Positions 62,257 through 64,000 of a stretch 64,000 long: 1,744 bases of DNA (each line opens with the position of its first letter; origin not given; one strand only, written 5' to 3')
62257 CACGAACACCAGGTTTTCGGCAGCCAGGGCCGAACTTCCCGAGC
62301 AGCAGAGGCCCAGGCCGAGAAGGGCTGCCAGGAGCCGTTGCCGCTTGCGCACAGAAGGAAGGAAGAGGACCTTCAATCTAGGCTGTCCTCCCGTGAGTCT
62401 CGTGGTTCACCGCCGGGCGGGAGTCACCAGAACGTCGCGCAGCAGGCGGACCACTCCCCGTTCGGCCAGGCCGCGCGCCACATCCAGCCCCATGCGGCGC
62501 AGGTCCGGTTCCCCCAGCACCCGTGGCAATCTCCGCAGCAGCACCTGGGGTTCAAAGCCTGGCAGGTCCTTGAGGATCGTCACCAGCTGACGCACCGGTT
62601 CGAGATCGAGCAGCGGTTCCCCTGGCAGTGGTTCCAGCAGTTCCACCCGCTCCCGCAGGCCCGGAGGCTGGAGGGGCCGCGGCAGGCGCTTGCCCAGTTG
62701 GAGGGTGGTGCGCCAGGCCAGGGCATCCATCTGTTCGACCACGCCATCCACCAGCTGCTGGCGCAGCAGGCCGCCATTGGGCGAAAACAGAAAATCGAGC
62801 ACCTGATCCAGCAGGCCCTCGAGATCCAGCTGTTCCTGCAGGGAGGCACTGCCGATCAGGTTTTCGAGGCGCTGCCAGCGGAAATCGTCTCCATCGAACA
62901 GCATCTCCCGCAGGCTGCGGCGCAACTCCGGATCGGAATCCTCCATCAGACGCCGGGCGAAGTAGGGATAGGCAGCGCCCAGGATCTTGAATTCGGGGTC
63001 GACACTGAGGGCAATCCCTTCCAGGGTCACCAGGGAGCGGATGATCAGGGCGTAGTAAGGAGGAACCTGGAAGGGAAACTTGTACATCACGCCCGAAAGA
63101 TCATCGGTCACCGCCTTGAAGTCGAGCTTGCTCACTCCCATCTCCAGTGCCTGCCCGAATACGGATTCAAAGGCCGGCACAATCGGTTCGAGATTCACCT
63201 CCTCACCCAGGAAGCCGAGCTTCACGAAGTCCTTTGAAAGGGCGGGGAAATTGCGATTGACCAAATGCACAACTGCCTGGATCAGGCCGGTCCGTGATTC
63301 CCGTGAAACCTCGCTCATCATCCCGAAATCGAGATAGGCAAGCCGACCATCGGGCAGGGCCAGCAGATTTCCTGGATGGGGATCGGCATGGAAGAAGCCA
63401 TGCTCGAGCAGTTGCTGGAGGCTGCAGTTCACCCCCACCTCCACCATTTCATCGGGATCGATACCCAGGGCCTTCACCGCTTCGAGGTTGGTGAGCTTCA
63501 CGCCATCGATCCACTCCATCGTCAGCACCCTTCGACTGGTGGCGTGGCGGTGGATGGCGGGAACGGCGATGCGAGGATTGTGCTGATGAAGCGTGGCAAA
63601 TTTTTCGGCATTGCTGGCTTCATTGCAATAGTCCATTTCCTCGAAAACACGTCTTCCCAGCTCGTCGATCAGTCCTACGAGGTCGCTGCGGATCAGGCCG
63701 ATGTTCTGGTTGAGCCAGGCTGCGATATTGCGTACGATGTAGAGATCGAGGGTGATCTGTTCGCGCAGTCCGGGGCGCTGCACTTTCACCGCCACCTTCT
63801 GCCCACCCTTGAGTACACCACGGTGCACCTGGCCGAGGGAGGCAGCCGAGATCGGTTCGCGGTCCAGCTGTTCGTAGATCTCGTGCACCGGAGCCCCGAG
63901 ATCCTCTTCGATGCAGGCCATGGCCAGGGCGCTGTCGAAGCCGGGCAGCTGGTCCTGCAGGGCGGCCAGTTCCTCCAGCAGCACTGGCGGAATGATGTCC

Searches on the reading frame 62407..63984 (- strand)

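Call 42: search_protein_families(library=pfam, proteins=[window:62407-63984:-], max_evalue=0.00001)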
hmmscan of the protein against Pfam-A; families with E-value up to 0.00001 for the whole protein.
window:62407-63984:- (525 aa): 1 family
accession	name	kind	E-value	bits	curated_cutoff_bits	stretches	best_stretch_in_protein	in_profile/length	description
PF03109.22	ABC1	-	4.8e-77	258.8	22.9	1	9-249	2-240/244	ABC1 atypical kinase-like domain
